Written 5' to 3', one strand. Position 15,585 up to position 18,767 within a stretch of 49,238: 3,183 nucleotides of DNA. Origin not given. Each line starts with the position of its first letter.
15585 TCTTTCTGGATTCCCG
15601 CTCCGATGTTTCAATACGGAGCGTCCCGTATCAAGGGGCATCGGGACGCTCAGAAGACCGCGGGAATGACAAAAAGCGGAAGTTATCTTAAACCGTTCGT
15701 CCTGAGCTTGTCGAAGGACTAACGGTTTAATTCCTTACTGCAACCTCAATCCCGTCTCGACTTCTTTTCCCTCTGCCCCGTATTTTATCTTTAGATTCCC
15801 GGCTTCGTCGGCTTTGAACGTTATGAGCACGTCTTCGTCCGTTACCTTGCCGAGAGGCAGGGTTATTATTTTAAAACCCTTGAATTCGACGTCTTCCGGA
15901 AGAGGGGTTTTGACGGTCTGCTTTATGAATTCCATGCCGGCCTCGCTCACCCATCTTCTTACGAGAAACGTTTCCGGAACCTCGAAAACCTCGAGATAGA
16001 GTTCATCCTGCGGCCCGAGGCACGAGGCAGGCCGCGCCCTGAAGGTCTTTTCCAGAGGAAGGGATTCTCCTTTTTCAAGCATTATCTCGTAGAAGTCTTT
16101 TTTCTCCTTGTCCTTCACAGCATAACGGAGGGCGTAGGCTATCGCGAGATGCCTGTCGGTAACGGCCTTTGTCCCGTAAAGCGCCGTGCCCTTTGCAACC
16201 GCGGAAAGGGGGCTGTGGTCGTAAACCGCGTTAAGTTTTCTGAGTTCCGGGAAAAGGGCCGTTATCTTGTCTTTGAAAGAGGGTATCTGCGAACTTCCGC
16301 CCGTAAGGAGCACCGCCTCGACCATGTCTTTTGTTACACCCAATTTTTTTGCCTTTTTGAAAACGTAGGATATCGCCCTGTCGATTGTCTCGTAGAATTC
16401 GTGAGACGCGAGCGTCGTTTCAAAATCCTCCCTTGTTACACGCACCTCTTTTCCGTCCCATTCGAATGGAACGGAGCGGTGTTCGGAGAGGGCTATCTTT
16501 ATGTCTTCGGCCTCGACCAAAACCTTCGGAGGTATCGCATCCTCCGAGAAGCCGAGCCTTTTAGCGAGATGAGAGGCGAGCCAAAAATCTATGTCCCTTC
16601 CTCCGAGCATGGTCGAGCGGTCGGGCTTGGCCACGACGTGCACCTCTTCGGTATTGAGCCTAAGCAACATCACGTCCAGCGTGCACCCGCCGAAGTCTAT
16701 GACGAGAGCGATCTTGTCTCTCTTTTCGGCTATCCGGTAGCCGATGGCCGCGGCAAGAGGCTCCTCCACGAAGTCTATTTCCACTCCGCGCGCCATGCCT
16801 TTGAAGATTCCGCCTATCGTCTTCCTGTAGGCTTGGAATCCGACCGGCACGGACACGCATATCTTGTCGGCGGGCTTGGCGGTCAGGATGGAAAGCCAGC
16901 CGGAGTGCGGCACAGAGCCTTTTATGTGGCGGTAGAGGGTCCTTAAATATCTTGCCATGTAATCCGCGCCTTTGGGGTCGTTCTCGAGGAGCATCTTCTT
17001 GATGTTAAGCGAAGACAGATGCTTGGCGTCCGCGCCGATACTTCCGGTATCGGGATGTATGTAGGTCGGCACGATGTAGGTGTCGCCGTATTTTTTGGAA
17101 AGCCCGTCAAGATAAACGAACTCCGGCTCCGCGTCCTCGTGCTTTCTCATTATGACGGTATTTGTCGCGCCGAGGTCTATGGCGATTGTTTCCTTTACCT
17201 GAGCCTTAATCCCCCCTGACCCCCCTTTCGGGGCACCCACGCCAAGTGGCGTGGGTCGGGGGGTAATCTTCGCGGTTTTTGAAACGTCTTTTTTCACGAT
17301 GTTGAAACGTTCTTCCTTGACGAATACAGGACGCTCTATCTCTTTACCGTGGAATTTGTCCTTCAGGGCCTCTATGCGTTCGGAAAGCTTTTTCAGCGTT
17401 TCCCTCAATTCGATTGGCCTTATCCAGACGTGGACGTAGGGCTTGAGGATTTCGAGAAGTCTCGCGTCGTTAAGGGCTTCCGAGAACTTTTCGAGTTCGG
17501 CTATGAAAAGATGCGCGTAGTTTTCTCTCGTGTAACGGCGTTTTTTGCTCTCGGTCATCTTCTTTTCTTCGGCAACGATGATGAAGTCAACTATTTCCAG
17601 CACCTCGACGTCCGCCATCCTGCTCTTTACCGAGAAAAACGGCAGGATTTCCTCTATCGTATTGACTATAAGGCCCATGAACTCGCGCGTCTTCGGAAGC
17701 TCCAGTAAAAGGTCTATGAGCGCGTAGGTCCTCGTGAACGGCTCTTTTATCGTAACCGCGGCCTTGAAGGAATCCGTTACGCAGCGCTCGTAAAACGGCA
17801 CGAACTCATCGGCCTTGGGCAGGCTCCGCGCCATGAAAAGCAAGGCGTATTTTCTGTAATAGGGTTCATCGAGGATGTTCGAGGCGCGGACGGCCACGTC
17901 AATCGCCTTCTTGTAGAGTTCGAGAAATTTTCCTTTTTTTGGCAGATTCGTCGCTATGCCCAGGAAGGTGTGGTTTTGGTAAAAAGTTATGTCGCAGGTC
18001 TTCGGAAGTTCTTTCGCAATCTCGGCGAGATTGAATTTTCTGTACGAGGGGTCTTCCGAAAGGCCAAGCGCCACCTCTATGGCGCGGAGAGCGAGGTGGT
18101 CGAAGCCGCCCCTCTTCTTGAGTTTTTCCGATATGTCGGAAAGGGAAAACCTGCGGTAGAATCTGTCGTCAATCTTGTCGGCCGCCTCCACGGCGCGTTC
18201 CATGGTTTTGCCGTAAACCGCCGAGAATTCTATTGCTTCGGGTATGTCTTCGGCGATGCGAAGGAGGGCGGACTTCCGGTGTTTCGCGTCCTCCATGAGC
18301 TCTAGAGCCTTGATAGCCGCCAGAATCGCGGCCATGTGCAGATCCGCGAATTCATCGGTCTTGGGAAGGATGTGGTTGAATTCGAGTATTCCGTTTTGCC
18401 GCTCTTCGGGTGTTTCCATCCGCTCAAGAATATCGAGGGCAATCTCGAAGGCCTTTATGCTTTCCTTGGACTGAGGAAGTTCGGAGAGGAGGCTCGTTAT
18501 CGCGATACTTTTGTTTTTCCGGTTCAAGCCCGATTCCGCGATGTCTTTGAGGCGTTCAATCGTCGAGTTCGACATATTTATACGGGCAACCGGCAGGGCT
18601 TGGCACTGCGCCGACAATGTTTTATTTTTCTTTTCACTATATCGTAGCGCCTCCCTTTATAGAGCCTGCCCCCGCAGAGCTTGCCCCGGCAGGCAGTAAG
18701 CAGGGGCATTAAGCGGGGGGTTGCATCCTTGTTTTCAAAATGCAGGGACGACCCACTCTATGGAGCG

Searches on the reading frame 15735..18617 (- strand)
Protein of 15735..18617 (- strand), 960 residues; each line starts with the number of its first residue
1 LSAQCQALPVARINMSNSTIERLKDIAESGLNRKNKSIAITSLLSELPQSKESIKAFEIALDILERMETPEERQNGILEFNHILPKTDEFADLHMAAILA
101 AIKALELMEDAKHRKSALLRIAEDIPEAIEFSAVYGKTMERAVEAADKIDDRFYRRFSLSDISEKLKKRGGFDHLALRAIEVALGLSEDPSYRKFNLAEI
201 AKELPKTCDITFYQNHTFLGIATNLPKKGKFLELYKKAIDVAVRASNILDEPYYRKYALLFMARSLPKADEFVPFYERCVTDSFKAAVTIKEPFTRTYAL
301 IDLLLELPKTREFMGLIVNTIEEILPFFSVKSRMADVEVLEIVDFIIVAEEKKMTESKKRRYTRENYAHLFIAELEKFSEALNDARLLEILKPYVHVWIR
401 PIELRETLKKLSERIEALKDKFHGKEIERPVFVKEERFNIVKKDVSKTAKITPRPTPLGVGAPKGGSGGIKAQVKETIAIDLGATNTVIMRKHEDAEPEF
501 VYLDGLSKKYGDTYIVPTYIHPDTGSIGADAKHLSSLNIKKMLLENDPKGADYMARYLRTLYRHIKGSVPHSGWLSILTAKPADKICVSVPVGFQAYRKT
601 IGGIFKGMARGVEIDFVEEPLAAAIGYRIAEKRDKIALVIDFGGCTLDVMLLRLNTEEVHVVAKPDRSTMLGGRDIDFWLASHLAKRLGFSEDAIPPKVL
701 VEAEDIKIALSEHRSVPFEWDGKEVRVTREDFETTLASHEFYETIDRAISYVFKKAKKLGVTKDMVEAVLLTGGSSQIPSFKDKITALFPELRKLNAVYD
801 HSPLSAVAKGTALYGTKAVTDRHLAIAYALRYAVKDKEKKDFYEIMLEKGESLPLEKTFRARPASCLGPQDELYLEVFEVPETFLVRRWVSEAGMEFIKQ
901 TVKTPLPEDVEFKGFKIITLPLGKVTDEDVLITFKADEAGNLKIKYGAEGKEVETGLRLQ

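Call 3: search_protein_families(library=pfam, proteins=[window:15735-18617:-], max_evalue=0.01)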
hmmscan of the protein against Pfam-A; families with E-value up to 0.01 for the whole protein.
window:15735-18617:- (960 aa): 2 families
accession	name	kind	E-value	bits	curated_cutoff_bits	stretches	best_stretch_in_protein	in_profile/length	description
PF00012.26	HSP70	-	1.1e-19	70.6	20.6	1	616-815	166-372/599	Hsp70 protein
PF06723.19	MreB_Mbl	-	3.1e-09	36.6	27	1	583-815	93-319/327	MreB/Mbl protein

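Call 4: search_protein_families(library=ncbifam, proteins=[window:15735-18617:-], max_evalue=0.01)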
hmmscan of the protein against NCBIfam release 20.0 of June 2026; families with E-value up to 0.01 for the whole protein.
window:15735-18617:- (960 aa): 12 families
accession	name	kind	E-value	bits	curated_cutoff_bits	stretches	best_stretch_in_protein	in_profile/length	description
NF003520.0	PRK05183.1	subfamily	7.1e-24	84.2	620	1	616-813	183-377/621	Fe-S protein assembly chaperone HscA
TIGR01991.1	HscA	equivalog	1.5e-23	83.2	708.55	1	614-813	161-357/600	Fe-S protein assembly chaperone HscA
NF002399.0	PRK01433.1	equivalog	4.6e-17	61.8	743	1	613-820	170-359/595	Fe-S protein assembly chaperone HscA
NF001413.0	PRK00290.1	equivalog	2.2e-15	56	648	1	611-815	160-371/625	molecular chaperone DnaK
TIGR02350.1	prok_dnaK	equivalog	3.7e-15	55.3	822.55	1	607-815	153-370/596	molecular chaperone DnaK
NF009947.0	PRK13411.1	equivalog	1e-13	50.3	1002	1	607-814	156-373/662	molecular chaperone DnaK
NF009946.0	PRK13410.1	equivalog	1.3e-11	43.5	1019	1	607-792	158-355/669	molecular chaperone DnaK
NF008673.0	PRK11678.1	equivalog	1.9e-11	43.5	331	2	613-681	187-260/450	molecular chaperone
NF010539.0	PRK13927.1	subfamily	1.3e-10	40.8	293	1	474-812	5-323/339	rod shape-determining protein MreB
TIGR00904.1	mreB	subfamily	3.3e-10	39.6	365.75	1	477-813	4-324/334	MreB/Mrl family cell shape determining protein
NF010540.1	PRK13929.1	exception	0.00029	20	515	1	580-812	97-321/334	rod-share determining protein MreBH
TIGR01174.1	ftsA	equivalog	0.0073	15.4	175.85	0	618-789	179-338/371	cell division protein FtsA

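Call 6: search_protein_families(library=padloc, proteins=[window:15735-18617:-], max_evalue=0.01)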
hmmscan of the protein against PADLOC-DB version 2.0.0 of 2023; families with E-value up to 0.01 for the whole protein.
window:15735-18617:- (960 aa): 1 family
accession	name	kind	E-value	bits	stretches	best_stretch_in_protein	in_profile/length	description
PDLC04731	PDC-M61B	-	4.7e-06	23.6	1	617-782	329-509/588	-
